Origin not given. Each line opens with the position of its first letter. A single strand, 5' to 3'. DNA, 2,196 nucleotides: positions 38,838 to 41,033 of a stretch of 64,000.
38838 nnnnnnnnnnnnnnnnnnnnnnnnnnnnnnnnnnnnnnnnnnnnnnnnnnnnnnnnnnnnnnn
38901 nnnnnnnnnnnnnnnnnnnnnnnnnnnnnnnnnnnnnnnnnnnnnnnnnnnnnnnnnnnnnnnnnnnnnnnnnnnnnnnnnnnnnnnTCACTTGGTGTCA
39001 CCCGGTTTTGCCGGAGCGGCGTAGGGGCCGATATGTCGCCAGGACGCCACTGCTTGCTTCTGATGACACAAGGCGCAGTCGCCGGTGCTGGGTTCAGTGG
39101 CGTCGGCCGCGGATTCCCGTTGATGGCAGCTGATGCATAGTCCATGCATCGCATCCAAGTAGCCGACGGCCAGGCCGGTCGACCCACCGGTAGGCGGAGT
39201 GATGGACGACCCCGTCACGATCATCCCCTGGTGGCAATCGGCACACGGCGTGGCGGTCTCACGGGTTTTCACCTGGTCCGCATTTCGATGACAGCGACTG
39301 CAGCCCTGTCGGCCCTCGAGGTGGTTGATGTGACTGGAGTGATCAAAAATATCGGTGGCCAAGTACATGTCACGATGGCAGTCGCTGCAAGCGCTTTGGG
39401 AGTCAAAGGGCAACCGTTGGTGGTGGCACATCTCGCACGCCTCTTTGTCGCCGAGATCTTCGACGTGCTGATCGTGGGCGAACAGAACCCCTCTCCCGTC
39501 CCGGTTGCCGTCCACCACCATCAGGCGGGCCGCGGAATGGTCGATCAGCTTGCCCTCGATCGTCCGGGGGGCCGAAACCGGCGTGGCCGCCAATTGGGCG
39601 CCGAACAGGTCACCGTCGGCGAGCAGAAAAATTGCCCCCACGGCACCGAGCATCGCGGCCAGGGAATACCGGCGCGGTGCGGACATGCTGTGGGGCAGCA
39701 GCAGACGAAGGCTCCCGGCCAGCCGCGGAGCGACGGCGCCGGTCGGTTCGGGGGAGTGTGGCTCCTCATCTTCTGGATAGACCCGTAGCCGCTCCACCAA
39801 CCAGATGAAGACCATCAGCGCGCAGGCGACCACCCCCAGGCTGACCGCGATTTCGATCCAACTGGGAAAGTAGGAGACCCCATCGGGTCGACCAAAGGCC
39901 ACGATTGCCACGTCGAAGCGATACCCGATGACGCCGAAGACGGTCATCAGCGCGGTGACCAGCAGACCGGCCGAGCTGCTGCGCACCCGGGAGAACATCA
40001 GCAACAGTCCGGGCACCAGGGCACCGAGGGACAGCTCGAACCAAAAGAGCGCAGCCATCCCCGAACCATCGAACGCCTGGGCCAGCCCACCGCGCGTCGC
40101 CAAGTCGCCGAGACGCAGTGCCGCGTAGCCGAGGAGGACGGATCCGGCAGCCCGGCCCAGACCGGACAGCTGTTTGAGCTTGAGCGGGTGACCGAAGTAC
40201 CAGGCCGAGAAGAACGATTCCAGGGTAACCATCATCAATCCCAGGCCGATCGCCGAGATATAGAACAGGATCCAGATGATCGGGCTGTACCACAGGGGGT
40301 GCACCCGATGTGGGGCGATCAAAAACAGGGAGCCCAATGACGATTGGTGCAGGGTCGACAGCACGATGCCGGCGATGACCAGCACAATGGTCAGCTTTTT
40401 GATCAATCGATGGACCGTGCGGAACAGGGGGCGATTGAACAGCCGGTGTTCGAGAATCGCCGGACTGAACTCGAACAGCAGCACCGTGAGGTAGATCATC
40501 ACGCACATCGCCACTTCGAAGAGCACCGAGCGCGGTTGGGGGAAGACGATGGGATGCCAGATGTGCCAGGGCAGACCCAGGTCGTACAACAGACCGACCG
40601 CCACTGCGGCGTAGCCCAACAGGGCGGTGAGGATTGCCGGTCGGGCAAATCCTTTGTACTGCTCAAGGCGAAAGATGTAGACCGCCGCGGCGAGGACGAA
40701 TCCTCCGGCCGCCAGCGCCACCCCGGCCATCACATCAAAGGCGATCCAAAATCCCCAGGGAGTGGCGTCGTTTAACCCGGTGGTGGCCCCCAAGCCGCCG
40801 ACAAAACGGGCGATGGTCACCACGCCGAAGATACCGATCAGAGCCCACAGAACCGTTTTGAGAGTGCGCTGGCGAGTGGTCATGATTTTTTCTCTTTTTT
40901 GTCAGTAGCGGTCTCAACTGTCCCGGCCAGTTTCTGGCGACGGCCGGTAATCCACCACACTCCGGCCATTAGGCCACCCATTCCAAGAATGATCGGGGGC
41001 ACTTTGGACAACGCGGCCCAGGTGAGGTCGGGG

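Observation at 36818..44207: Sigma-54-driven operon encoding a DsrMKJOP/Hmc-like membrane redox complex (NrfD subunit fused to a hexaheme cytochrome c) co-transcribed with a PAS kinase and two receivers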

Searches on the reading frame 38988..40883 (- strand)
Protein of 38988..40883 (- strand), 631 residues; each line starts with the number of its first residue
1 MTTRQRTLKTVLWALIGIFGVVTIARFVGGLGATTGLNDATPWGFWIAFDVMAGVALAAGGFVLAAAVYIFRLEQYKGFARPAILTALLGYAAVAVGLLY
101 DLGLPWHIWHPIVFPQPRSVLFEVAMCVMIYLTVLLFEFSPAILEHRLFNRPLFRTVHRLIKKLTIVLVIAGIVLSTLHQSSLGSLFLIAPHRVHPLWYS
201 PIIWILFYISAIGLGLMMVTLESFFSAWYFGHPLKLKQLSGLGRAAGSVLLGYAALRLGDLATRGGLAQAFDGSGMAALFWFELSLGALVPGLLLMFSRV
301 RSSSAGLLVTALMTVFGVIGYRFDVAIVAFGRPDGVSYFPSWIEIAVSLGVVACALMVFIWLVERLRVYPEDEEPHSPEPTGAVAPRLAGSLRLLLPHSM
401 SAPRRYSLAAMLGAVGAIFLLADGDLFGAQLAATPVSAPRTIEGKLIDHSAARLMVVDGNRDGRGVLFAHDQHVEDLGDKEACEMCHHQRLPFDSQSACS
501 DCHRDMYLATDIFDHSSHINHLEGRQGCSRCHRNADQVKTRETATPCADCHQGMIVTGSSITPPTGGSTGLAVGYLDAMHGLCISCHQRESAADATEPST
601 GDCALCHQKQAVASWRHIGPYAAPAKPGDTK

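Call 3: search_protein_families(library=pfam, proteins=[window:38988-40883:-], max_evalue=0.01)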
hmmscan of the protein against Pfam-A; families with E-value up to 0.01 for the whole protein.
window:38988-40883:- (631 aa): 4 families
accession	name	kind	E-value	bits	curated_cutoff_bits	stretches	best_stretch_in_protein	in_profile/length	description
PF03916.19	NrfD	-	7.3e-18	65.7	25.8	1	36-325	4-304/313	Polysulphide reductase, NrfD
PF14522.11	Cytochrome_C7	-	2.9e-08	33.8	24.8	2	513-608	3-67/67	Cytochrome c7 and related cytochrome c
PF02085.21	Cytochrom_CIII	-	5.4e-08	33.5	22.9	2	465-551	20-101/101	Class III cytochrome C family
PF14537.11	Cytochrom_c3_2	-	0.00015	22.6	25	0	582-612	8-38/79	Cytochrome c3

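Call 6: search_protein_families(library=ncbifam, proteins=[window:38988-40883:-], max_evalue=0.001)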
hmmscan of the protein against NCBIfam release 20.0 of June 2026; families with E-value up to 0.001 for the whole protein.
window:38988-40883:- (631 aa): 4 families
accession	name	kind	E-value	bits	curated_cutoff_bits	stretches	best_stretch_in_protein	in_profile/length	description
NF045714.1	sulf_resp_HmcC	equivalog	1.1e-94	317.8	550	1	10-371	5-370/376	sulfate respiration complex protein HmcC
NF008133.1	PRK10881.1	equivalog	1.2e-85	288.2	450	1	10-371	17-376/377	Ni/Fe-hydrogenase cytochrome b subunit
NF041784.1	mnquin_red_QrcD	equivalog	3.5e-36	125.4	570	1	11-373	23-405/408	menaquinone reductase integral membrane subunit QrcD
NF045713.1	CxxCH_16_HmcA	equivalog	2.1e-07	30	400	1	497-614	133-259/541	sulfate respiration complex hexadecaheme cytochrome HmcA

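Call 7: find_homologous_proteins(query=window:38988-40883:-)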
Query window:38988-40883:- (631 aa): 7149 proteins with E <= 0.001 among 8000 candidates; the best 120 are listed.
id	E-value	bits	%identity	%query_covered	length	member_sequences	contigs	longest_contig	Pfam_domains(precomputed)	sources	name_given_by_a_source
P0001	0.0e+0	1441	100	100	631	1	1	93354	PF03916.20,PF02085.22,PF14522.12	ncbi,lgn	-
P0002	6.1e-251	853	60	99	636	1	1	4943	PF03916.20,PF02085.22,PF14522.12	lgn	-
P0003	4.7e-245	833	61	98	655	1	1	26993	PF03916.20,PF02085.22,PF14522.12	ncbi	-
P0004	2.8e-244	831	61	98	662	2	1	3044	PF03916.20,PF02085.22,PF14522.12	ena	-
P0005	4.0e-244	830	61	98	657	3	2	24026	PF14537.12,PF03916.20,PF02085.22,PF14522.12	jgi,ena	-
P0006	8.9e-241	819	60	100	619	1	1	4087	PF03916.20,PF02085.22,PF14522.12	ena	-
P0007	3.2e-240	817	59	99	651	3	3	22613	PF03916.20,PF02085.22,PF14522.12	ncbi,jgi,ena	-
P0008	5.2e-237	807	58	100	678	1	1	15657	PF03916.20,PF02085.22,PF14522.12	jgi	jgi:Ni/Fe-hydrogenase subunit HybB-like protein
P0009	1.0e-236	806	58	98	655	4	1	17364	PF03916.20,PF02085.22,PF14522.12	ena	-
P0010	1.0e-235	802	60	98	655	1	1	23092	PF14537.12,PF03916.20,PF02085.22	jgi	jgi:Ni/Fe-hydrogenase subunit HybB-like protein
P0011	2.1e-235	801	58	99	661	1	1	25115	PF03916.20,PF02085.22,PF14522.12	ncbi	-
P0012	1.2e-233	795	59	98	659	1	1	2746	PF03916.20,PF02085.22,PF14522.12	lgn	-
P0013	1.2e-233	795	59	98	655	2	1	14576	PF14537.12,PF03916.20,PF02085.22,PF14522.12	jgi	jgi:Ni/Fe-hydrogenase subunit HybB-like protein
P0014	1.5e-232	792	58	98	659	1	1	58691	PF03916.20,PF02085.22,PF14522.12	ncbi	ncbi:MAG: NrfD/PsrC family molybdoenzyme membrane anchor subunit [Pseudomonadota bacterium]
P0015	3.0e-232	791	57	100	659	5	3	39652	PF03916.20,PF02085.22,PF14522.12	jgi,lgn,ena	-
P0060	1.4e-224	765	55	100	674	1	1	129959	PF14537.12,PF03916.20,PF02085.22,PF14522.12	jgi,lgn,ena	-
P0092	3.2e-219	748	56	98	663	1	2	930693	PF03916.20,PF02085.22,PF14522.12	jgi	-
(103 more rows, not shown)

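Call 8: find_encoding_contigs(protein=P0001, flank=10000, max_places=3)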
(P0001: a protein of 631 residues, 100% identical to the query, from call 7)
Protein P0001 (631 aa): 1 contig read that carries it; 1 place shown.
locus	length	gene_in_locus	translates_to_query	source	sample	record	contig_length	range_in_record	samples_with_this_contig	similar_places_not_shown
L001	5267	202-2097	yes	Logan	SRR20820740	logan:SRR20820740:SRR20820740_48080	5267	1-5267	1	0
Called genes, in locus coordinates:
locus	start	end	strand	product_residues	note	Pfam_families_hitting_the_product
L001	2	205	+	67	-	?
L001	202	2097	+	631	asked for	PF03916:NrfD, PF02085:Cytochrom_CIII (weak), PF14522:Cytochrome_C7 (faint)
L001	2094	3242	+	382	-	PF08448:PAS_4, PF13426:PAS_9, PF02518:HATPase_c, PF14501:HATPase_c_5 (weak)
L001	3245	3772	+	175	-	PF00072:Response_reg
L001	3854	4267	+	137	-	PF00072:Response_reg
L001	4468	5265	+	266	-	?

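Call 9: find_related_loci(query=window:38988-40883:-, collection=genome_contigs, flank=8000)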
Query window:38988-40883:- (631 aa) in genome_contigs; peptide patterns used: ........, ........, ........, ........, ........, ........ (x = any residue, [..] = any of these).
483 stretches matched a pattern; 470 encode a relative of the query (tblastn E <= 1e-3); the best 80 are kept; 80 distinct loci.
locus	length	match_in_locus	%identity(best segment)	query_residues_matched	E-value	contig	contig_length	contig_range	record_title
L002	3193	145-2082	61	1-621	0e+0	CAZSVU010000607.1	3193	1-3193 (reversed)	MAG TPA_asm: uncultured Polyangiaceae bacterium isolate binchicken_co150_634 genome assembly, contig: NODE_107701_length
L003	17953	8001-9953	59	1-627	0e+0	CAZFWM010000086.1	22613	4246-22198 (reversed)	MAG TPA_asm: uncultured Thermodesulfobacteriota bacterium isolate SRP077602_co7_231 genome assembly, contig: NODE_11409_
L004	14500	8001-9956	58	1-629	0e+0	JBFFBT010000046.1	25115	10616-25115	MAG: Myxococcota bacterium isolate Mix_mud12.2021.10.11 k141_2526787_length_25115_cov_9.0000, whole genome shotgun seque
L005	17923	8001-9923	58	3-623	0e+0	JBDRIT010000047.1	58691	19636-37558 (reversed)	MAG: Pseudomonadota bacterium isolate MEGAHIT-group-1.599 k141_10697820, whole genome shotgun sequence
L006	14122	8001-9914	57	4-621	0e+0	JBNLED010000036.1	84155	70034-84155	MAG: Polyangia bacterium isolate C1C2.bin.34.orig k141_376969, whole genome shotgun sequence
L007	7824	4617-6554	57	1-621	0e+0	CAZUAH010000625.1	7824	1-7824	MAG TPA_asm: uncultured Pirellulaceae bacterium isolate SRP077602_co5_269 genome assembly, contig: NODE_37280_length_782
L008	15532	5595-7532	58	1-628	0e+0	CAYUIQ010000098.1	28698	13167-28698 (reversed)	MAG TPA_asm: uncultured Planctomycetaceae bacterium isolate SRP167671_co1_171 genome assembly, contig: NODE_1837_length_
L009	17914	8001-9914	57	13-621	0e+0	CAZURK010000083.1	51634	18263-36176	MAG TPA_asm: uncultured Pirellulaceae bacterium isolate SRP077602_co10_409 genome assembly, contig: NODE_1919_length_516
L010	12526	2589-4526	58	1-623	0e+0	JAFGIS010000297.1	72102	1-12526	MAG: Polyangiaceae bacterium isolate Zod_Metabat.23 k87_5990053, whole genome shotgun sequence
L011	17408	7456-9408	55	1-627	0e+0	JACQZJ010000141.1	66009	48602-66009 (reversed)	MAG: Planctomycetota bacterium isolate NC_groundwater_1564_Pr4_S-0.65um_71_10 SR1-18-Sp65_coassembly_scaffold_272967, wh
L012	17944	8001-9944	58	1-621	0e+0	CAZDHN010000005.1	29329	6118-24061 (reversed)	MAG TPA_asm: uncultured Planctomycetaceae bacterium isolate binchicken_co181_562 genome assembly, contig: NODE_2160_leng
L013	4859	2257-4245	57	1-631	0e+0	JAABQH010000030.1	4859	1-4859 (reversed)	MAG: Deltaproteobacteria bacterium isolate S05.Bin005 NODE_127_length_4859_cov_10.7896, whole genome shotgun sequence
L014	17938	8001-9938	57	1-621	0e+0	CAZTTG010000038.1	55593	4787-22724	MAG TPA_asm: uncultured Planctomycetaceae bacterium isolate binchicken_co97_508 genome assembly, contig: NODE_2186_lengt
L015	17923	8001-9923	58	1-623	0e+0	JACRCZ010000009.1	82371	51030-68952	MAG: Deltaproteobacteria bacterium isolate NC_groundwater_1659_Pr3_B-0.1um_72_20 SR-2_scaffold_141_296474, whole genome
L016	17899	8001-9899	56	1-609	0e+0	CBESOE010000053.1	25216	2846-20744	MAG TPA_asm: uncultured bacterium isolate SRR7614707_binner13_Refined_28 genome assembly, contig: ERZ25083858.120, whole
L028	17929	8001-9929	55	2-630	0e+0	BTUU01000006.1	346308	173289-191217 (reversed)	MAG: Planctomycetota bacterium AMX-MBFR-47 DNA, sequence06, whole genome shotgun sequence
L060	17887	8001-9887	52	1-620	0e+0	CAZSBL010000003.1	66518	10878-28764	MAG TPA_asm: uncultured Gemmatimonadaceae bacterium isolate binchicken_co17_384 genome assembly, contig: NODE_1341_lengt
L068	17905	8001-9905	49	4-622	0e+0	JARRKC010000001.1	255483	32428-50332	MAG: Acidobacteriota bacterium isolate Spart_036_MAG scaffold_0, whole genome shotgun sequence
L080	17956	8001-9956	56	1-627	0e+0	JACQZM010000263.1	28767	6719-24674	MAG: Candidatus Riflebacteria bacterium isolate NC_groundwater_1567_Pr4_S-0.65um_68_8 SR1-18-Sp65_coassembly_scaffold_42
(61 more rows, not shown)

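Call 36: search_solved_structures(query=window:38988-40883:-, max_evalue=0.01, show_alignments=0)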
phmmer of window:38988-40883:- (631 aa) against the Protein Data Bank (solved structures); distinct sequences matched with E-value up to 0.01: 2.
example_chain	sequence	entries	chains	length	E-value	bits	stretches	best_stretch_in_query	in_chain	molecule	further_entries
2bq4_A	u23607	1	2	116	0.0019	20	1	466-552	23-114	BASIC CYTOCHROME C3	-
2e84_A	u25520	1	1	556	0.0038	19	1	547-619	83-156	High-molecular-weight cytochrome c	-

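Call 39: find_encoding_contigs(protein=P0092, flank=10000, max_places=1)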
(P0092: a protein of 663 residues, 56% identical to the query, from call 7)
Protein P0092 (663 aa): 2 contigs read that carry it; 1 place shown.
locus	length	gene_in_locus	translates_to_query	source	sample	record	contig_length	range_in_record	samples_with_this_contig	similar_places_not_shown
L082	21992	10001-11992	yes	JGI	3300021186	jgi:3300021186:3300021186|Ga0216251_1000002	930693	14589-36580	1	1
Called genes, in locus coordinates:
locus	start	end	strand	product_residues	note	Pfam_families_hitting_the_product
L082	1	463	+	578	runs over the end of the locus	PF03601:Cons_hypoth698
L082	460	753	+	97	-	-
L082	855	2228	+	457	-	PF00989:PAS, PF08448:PAS_4, PF13426:PAS_9, PF00158:Sigma54_activat, PF14532:Sigma54_activ_2, PF07728:AAA_5, PF25601:AAA_lid_14, PF02954:HTH_8, +3 more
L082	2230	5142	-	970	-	PF13229:Beta_helix (weak), PF13517:FG-GAP_3 (faint), PF05048:NosD, PF13229:Beta_helix, PF05048:NosD (weak), PF13229:Beta_helix, PF01839:FG-GAP (faint)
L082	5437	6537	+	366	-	PF04055:Radical_SAM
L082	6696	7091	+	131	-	-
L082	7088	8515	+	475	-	PF13183:Fer4_8 (weak), PF02754:CCG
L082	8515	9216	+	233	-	-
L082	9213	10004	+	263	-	PF12837:Fer4_6 (faint), PF13187:Fer4_9 (weak), PF12838:Fer4_7 (weak), PF13247:Fer4_11, PF00037:Fer4 (weak), PF12797:Fer4_2 (weak), PF13237:Fer4_10 (weak), PF13187:Fer4_9 (weak), +1 more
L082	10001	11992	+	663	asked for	PF03916:NrfD, PF02085:Cytochrom_CIII, PF14522:Cytochrome_C7 (faint)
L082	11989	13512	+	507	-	PF00989:PAS (faint), PF08448:PAS_4, PF13426:PAS_9 (weak), PF02518:HATPase_c, PF14501:HATPase_c_5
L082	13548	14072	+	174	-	PF00072:Response_reg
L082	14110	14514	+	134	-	PF00072:Response_reg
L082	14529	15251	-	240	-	-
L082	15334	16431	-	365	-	PF00037:Fer4 (faint), PF12797:Fer4_2 (faint), PF12838:Fer4_7 (weak), PF13187:Fer4_9 (weak), PF14697:Fer4_21 (weak)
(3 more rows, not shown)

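Call 40: find_encoding_contigs(protein=P0060, flank=10000, max_places=1)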
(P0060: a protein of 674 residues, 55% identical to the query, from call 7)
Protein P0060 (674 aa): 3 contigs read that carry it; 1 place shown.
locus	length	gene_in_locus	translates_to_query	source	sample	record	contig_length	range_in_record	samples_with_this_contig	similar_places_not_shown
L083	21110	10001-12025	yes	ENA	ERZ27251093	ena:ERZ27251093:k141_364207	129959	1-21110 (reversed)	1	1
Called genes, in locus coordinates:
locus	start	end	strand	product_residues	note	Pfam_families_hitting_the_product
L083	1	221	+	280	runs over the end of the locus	PF00797:Acetyltransf_2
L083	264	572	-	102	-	PF13828:DUF4190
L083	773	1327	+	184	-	-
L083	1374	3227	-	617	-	PF00082:Peptidase_S8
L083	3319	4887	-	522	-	PF25174:Beta-prop_THOC3 (faint)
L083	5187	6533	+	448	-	PF00989:PAS, PF08448:PAS_4, PF13426:PAS_9, PF00158:Sigma54_activat, PF14532:Sigma54_activ_2, PF07728:AAA_5, PF25601:AAA_lid_14, PF02954:HTH_8, +2 more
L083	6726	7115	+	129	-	PF02579:Nitro_FeMo-Co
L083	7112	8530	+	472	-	PF13183:Fer4_8, PF02754:CCG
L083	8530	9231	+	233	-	-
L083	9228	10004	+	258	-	PF12838:Fer4_7, PF13247:Fer4_11, PF12797:Fer4_2 (weak), PF00037:Fer4 (weak), PF12837:Fer4_6 (weak), PF13187:Fer4_9 (weak), PF13237:Fer4_10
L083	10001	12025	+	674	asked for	PF03916:NrfD, PF02085:Cytochrom_CIII, PF14522:Cytochrome_C7 (faint), PF14537:Cytochrom_c3_2 (faint)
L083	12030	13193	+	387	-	PF08448:PAS_4, PF02518:HATPase_c, PF14501:HATPase_c_5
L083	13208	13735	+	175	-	PF00072:Response_reg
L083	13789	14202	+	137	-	PF00072:Response_reg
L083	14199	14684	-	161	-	PF13302:Acetyltransf_3 (weak)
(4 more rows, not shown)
